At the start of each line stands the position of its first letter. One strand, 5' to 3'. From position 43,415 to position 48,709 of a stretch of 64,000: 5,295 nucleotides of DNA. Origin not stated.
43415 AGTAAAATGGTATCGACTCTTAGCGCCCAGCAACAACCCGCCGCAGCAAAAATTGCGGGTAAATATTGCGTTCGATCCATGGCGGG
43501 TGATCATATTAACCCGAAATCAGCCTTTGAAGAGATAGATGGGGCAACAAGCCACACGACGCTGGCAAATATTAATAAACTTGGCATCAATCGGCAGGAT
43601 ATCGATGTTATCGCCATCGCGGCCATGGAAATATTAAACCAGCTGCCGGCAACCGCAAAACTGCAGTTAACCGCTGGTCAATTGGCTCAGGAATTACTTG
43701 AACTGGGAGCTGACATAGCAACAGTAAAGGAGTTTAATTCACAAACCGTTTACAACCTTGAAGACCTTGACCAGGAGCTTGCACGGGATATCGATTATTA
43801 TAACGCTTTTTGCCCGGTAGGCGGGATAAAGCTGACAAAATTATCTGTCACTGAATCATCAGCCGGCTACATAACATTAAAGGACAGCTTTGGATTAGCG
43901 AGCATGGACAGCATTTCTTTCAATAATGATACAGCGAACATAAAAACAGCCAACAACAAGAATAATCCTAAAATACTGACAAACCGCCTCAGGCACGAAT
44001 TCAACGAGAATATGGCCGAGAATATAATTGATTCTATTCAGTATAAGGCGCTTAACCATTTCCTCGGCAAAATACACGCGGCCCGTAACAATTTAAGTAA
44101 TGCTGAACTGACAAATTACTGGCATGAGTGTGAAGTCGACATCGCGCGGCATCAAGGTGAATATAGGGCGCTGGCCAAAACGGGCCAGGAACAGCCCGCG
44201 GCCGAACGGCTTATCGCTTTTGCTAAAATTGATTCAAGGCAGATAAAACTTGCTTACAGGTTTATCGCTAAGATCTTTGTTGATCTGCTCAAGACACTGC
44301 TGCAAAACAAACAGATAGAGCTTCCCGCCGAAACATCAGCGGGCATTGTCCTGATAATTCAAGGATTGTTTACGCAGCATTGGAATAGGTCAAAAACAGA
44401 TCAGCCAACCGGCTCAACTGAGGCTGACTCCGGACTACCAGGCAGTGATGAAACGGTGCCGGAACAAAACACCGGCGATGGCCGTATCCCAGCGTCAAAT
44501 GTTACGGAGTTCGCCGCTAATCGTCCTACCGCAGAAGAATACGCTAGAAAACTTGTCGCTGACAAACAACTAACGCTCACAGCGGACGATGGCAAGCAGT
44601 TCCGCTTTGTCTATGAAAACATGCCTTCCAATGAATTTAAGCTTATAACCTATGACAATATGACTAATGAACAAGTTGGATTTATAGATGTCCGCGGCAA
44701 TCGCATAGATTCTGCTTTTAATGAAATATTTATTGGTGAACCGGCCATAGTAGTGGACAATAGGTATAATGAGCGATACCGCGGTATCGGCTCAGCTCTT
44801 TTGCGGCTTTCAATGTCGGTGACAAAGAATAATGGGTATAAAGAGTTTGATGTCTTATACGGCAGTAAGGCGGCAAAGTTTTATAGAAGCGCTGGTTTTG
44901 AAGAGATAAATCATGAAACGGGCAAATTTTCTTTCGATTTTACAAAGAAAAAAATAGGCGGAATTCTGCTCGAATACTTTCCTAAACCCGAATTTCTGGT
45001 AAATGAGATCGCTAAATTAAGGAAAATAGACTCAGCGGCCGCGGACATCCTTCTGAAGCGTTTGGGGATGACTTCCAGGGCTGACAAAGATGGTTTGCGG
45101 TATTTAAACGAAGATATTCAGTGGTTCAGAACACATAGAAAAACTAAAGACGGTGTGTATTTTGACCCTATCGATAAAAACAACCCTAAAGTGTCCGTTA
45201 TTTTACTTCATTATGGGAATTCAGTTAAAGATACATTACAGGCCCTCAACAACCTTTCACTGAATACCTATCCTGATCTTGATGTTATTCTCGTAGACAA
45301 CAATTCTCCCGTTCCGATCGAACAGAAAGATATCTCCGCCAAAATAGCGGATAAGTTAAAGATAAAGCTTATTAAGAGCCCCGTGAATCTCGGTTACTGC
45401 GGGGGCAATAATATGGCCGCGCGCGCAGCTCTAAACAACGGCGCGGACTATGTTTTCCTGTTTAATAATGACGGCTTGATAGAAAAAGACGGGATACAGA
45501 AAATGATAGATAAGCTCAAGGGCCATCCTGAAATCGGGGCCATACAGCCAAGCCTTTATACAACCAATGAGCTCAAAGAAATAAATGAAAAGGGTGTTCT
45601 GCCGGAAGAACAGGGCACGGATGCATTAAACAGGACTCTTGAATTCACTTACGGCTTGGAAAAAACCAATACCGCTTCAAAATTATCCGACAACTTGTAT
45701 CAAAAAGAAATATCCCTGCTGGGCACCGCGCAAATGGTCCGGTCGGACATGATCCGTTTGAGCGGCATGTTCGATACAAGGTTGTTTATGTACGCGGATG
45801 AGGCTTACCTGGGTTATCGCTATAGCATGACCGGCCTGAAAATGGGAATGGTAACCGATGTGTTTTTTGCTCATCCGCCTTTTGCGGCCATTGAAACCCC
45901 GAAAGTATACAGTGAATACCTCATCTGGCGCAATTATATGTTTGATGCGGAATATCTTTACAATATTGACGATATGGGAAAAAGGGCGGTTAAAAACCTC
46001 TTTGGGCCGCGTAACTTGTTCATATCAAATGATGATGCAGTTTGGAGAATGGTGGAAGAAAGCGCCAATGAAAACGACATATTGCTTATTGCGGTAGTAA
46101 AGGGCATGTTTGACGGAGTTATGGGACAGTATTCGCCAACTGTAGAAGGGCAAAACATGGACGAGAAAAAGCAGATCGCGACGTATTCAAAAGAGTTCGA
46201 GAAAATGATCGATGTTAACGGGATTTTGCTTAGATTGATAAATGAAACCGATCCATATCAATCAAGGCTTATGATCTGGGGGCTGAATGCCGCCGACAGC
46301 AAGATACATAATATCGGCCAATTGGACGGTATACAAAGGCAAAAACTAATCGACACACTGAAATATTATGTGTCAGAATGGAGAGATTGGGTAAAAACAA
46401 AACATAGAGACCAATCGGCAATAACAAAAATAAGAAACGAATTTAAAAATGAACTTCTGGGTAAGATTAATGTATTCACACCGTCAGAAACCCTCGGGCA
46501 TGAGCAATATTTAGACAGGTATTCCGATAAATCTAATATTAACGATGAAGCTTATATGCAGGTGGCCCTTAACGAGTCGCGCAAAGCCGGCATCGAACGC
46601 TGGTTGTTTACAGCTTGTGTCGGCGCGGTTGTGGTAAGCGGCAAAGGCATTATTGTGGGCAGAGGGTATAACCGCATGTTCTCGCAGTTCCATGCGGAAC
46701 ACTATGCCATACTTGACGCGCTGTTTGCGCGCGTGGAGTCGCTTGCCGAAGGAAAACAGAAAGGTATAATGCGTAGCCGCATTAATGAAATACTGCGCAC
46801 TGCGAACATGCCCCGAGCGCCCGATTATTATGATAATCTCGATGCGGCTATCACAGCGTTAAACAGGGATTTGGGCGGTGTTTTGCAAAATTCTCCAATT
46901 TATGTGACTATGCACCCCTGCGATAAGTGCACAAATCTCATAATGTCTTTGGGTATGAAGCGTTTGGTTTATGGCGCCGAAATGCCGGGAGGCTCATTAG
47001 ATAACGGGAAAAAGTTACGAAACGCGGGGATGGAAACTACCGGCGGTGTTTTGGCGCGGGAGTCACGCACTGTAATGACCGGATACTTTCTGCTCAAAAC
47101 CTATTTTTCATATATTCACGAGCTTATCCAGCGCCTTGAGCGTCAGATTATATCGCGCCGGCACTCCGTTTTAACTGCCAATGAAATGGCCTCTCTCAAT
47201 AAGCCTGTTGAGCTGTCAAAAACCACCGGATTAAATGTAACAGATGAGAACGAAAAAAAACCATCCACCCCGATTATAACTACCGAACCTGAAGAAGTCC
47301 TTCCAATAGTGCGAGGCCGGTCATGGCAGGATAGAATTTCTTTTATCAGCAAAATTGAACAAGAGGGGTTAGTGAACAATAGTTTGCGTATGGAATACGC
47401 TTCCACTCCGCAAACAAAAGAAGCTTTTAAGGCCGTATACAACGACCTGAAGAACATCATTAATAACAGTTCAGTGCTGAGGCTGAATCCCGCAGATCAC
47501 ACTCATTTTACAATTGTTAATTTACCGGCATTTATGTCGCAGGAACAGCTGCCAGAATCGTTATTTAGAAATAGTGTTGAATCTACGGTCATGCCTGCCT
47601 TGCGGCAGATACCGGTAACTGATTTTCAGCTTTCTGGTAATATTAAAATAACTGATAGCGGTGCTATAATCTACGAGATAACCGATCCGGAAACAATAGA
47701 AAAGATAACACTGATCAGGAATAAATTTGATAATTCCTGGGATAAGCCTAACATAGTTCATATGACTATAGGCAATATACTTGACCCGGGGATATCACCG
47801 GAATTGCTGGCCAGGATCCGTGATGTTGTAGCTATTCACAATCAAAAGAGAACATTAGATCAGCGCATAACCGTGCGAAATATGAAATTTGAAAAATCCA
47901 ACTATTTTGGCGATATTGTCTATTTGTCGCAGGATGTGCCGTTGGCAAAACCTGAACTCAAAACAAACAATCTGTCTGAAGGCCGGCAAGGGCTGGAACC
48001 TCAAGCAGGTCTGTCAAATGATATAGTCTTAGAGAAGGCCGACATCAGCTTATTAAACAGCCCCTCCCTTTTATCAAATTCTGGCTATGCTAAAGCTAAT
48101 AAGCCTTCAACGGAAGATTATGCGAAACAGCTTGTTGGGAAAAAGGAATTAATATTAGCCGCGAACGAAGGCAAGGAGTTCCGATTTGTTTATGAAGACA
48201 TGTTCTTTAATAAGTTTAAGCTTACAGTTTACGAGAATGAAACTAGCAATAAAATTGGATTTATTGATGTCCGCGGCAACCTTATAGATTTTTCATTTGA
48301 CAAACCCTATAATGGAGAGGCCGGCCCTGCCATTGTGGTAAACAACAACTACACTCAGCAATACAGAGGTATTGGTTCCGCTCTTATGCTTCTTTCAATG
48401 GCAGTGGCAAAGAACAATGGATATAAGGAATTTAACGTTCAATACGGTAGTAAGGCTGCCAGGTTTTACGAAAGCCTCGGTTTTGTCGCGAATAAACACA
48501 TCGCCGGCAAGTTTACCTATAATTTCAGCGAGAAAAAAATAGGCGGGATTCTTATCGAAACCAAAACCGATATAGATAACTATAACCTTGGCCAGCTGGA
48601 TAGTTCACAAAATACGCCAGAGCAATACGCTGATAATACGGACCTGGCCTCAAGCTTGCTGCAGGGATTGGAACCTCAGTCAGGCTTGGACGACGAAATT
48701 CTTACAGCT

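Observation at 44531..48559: GNAT - GT2 - deaminase - 2H phosphoesterase - GNAT cassette bracketed by a duplicated GNAT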

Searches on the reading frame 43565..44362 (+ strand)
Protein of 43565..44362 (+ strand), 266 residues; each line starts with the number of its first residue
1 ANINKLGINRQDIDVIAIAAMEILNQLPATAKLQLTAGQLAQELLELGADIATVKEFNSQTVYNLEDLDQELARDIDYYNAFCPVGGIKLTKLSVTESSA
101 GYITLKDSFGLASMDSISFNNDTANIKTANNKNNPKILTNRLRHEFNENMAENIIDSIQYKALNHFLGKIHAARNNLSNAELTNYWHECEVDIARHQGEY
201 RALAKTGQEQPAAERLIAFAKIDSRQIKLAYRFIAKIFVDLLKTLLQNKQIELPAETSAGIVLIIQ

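Call 80: search_protein_families(library=pfam, proteins=[window:43565-44362:+], max_evalue=1)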
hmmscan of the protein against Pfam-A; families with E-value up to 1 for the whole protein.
window:43565-44362:+ (266 aa): 1 family
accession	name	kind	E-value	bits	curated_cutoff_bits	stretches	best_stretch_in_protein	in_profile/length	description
PF25155.1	NTF2_YvbJ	-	0.11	13.7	25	1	125-193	11-76/123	YvbJ NTF2-like domain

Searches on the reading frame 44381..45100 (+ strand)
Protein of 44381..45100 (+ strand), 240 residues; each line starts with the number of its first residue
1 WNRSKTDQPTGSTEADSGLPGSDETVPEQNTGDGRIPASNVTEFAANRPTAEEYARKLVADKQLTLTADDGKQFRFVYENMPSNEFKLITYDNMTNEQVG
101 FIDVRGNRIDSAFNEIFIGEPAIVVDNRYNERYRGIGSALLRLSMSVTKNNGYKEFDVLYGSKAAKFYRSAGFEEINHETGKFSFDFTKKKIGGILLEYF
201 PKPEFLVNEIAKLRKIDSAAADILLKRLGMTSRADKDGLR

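Call 19: search_protein_families(library=pfam, proteins=[window:44381-45100:+], max_evalue=10)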
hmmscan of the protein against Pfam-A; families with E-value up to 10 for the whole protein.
window:44381-45100:+ (240 aa): 5 families
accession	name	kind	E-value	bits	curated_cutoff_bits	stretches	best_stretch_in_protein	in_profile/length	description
PF13508.13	Acetyltransf_7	-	1.9e-07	31.8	27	1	91-175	9-84/84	Acetyltransferase (GNAT) domain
PF13673.13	Acetyltransf_10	-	0.0002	21.8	23.6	1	80-184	25-118/128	Acetyltransferase (GNAT) domain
PF00583.31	Acetyltransf_1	-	0.0069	17.1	20.7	1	82-173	31-116/116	Acetyltransferase (GNAT) family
PF20763.3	UDG-inhib_P56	-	0.078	13.2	24.1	1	66-89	14-37/53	Phage phi29, UDG inhibitor P56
PF06804.17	Lipoprotein_18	-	0.085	12.2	25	1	119-187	219-288/323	NlpB/DapX lipoprotein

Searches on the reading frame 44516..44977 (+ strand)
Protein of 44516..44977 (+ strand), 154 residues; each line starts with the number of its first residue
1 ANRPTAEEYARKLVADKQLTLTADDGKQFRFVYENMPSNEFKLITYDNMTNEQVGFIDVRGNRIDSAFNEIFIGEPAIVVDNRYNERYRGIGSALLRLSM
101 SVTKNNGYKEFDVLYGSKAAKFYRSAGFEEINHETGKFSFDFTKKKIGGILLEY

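Call 81: search_solved_structures(query=window:44516-44977:+, max_evalue=1, show_alignments=2)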
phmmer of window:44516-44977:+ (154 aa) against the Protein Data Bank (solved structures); distinct sequences matched with E-value up to 1: 4.
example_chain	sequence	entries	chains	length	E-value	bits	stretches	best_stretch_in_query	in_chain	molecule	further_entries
3iez_A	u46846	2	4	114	0.13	15.6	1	33-66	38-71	Ras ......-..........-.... protein IQGAP2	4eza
3gy9_A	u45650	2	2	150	0.65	13.3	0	87-141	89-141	GCN5-related N-acetyltransferase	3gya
2qxy_A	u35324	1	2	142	0.82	13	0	49-96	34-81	Response regulator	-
2atr_A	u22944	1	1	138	0.87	12.9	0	64-131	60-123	acetyltransferase, GNAT family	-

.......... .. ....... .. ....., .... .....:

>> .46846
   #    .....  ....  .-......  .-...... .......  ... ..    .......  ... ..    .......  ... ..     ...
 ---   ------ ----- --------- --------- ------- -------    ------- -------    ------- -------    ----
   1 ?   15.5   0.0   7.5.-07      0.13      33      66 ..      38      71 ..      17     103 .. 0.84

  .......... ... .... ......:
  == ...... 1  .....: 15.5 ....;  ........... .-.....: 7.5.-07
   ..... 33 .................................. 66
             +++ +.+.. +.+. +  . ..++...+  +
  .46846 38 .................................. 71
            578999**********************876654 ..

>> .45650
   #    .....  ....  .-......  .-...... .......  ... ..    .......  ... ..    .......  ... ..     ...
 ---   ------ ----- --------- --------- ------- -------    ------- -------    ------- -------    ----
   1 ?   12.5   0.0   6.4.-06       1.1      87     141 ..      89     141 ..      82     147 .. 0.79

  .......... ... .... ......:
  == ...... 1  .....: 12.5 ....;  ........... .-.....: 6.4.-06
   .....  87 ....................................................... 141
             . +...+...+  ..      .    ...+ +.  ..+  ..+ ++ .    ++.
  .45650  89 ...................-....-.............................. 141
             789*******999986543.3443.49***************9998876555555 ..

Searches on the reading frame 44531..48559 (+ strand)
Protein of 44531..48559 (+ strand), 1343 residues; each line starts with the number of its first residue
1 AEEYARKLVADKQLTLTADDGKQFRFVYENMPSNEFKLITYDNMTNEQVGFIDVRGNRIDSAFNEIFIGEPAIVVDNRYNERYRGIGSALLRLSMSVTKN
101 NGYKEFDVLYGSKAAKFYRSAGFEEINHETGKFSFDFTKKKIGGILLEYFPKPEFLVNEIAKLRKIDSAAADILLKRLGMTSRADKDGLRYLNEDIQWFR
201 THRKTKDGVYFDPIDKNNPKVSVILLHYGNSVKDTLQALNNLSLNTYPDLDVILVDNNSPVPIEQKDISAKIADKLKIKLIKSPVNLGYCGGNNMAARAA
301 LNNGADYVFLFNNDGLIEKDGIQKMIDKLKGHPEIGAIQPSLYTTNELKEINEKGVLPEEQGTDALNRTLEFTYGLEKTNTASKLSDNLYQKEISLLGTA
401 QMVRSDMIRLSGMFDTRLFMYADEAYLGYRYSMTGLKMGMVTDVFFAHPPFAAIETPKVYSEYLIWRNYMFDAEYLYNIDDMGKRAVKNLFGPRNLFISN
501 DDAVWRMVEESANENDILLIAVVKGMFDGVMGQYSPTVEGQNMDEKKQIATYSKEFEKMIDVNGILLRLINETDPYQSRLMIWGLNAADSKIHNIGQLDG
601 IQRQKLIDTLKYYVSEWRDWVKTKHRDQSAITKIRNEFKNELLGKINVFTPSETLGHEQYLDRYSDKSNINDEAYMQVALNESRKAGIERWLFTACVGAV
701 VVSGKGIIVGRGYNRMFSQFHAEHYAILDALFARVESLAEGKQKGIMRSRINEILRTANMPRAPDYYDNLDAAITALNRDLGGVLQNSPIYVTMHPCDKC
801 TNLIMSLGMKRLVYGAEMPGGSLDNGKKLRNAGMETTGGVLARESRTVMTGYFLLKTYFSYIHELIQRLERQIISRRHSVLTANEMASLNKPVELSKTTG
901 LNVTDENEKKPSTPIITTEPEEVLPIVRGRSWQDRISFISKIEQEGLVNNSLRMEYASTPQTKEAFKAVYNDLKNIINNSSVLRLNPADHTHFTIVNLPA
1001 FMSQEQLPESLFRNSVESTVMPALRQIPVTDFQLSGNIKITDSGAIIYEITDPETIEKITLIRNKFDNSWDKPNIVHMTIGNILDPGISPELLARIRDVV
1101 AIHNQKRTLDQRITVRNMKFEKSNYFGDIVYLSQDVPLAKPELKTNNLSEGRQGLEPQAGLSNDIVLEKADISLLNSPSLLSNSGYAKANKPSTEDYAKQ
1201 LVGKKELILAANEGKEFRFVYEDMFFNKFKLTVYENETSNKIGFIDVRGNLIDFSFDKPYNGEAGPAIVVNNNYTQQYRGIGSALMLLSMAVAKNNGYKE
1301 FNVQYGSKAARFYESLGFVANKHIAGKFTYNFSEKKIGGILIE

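Call 12: find_homologous_proteins(query=window:44531-48559:+, max_evalue=0.00001)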
Query window:44531-48559:+ (1343 aa): 4 proteins with E <= 0.00001 among 8000 candidates.
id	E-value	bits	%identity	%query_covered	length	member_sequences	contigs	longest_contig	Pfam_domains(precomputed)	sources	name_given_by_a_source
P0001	0.0e+0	2295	100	76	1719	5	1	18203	PF00383.30,PF13508.14,PF14437.13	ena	-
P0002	4.4e-93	331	38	36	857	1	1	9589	PF00535.33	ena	-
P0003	8.2e-70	254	33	37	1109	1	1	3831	PF13641.13,PF00535.33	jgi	jgi:GT2 family glycosyltransferase/predicted esterase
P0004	5.2e-8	49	21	21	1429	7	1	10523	PF13431.13,PF10111.15,PF13506.14,PF13414.13,PF00535.33,PF13692.13,PF13641.13,PF00534.27,PF00515.35,PF13424.13,PF13181.13,PF07719.24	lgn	-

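Call 16: find_encoding_contigs(protein=P0001, flank=10000, max_places=4)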
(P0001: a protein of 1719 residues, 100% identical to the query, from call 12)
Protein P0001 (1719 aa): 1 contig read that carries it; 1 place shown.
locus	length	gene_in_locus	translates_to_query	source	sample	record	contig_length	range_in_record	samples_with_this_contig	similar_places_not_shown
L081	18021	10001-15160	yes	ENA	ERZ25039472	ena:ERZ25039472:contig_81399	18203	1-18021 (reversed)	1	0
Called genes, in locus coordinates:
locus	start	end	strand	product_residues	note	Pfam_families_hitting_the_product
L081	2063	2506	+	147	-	-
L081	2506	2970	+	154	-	-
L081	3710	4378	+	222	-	-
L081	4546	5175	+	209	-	PF00515:TPR_1 (weak)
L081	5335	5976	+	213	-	-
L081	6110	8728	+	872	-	PF13374:TPR_10 (faint), PF00515:TPR_1 (weak), PF07719:TPR_2 (faint), PF13181:TPR_8 (faint), PF13414:TPR_11 (faint), PF13424:TPR_12 (faint), PF13428:TPR_14 (faint), PF00515:TPR_1 (weak), +3 more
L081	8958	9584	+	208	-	PF13508:Acetyltransf_7 (weak)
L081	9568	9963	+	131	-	PF00535:Glycos_transf_2 (weak)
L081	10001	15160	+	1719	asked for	PF00383:dCMP_cyt_deam_1, PF14437:MafB19-deam (weak), PF13508:Acetyltransf_7 (faint)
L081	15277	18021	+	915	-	?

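Call 23: find_encoding_contigs(protein=P0002, flank=10000, max_places=3)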
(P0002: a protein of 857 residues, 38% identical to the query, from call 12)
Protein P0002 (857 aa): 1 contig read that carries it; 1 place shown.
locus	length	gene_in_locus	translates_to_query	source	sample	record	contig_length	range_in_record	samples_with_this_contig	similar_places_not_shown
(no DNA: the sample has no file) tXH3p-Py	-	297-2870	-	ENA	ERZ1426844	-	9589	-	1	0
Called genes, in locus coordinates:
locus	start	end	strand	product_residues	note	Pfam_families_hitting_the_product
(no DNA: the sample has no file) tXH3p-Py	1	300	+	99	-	?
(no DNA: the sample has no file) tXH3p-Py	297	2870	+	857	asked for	PF00535:Glycos_transf_2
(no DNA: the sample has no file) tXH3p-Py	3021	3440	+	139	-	PF00892:EamA, PF06800:Sugar_transport (weak)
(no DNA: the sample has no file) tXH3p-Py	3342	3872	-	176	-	-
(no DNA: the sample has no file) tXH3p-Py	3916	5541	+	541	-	PF00795:CN_hydrolase, PF02540:NAD_synthase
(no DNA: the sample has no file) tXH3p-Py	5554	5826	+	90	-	-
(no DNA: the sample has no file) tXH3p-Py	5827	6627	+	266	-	PF00768:Peptidase_S11, PF13354:Beta-lactamase2 (weak)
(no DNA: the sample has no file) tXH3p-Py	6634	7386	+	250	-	-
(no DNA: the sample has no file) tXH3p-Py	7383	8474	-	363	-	PF09861:Lar_N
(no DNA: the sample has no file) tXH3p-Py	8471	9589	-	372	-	?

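Call 24: find_encoding_contigs(protein=P0003, flank=10000, max_places=3)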
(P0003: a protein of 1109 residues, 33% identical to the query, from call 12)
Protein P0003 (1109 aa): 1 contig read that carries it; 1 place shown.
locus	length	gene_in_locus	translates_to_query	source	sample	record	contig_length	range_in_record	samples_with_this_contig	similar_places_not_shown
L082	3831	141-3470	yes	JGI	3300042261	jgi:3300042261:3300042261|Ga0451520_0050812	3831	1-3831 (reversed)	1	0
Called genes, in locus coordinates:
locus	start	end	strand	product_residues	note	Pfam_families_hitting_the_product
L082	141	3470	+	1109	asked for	PF13641:Glyco_tranf_2_3 (faint), PF00535:Glycos_transf_2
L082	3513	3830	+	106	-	?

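Call 68: search_protein_families(library=padloc, proteins=[window:44531-48559:+], max_evalue=0.01)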
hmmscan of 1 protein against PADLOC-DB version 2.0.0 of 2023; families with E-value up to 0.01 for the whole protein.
window:44531-48559:+ (1343 aa): 1 family
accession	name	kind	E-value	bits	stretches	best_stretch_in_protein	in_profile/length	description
PDLC02373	dCTPase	-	2.8e-06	24.5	1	772-814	444-485/630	-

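Call 91: search_dna_similar(query=window:44531-48559:+, collection=phages, mode=protein, max_rows=8)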
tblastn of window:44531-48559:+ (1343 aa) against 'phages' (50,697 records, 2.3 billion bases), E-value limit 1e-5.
Records with a match: 1; places in all: 1; records where one place covers at least 80% of the query: 0.
Best place of each record, by identity: <60% 1.
By first word of the organism name: Bacteriophage 1.
By host as written in the record: - 1.
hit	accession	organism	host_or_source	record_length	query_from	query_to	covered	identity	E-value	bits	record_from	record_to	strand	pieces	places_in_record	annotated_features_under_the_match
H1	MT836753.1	Bacteriophage sp.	human fecal samples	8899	220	448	17%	26.8%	3e-9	68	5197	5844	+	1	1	record has no annotation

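Call 92: search_dna_similar(query=window:44531-48559:+, collection=plasmids, mode=protein, max_rows=8)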
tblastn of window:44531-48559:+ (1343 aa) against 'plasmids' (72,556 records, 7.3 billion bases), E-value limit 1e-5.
Records with a match: 16; places in all: 18; records where one place covers at least 80% of the query: 0.
Best place of each record, by identity: <60% 16.
By first word of the organism name: Deinococcus 4; Paraburkholderia 2; Lactiplantibacillus 1; Bacteroides 1; Herpetosiphon 1; Haematobacter 1; Chondrinema 1; Azospirillum 1; Halomarina 1; Salinibacter 1; and 2 more.
By predicted mobility (MOB-suite, as given by PLSDB): non-mobilizable 14; mobilizable 1; conjugative 1.
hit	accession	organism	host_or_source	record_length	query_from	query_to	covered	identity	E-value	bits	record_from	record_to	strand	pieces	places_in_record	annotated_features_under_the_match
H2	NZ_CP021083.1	Deinococcus ficus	Ficus religiosa L.,cell ...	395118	219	441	17%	28.4%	1e-15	91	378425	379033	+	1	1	glycosyltransferase family 2 protein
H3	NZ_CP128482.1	Lactiplantibacillus plantarum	cell culture,fermented kimchi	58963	214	468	19%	24.5%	7e-7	62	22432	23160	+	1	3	glycosyltransferase family 2 protein | polysaccharide biosynthesis C-terminal domain-containing protein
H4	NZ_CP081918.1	Bacteroides ovatus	Homo sapiens,blood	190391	215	424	16%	29.4%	5e-9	69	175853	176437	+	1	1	glycosyltransferase family 2 protein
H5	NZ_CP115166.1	Deinococcus aquaticus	Freshwater stream system, activated ...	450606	219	448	17%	26.6%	4e-12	79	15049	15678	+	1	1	glycosyltransferase family 2 protein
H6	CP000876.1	Herpetosiphon aurantiacus DSM 785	-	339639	221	448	17%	26.4%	6e-8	66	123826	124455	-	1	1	glycosyl transferase family 2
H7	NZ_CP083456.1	Deinococcus taeanensis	whole organism,coastal dune soil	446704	219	441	17%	26.6%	7e-15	88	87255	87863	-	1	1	glycosyltransferase family 2 protein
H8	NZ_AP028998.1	Paraburkholderia sp. 22B1P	-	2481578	214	467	19%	23.1%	7e-6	59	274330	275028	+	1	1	none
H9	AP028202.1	Paraburkholderia largidicola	Physopelta gutta,midgut,Midgut crypts ...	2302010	214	467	19%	23.1%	8e-6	59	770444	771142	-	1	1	glycosyltransferase family 2 protein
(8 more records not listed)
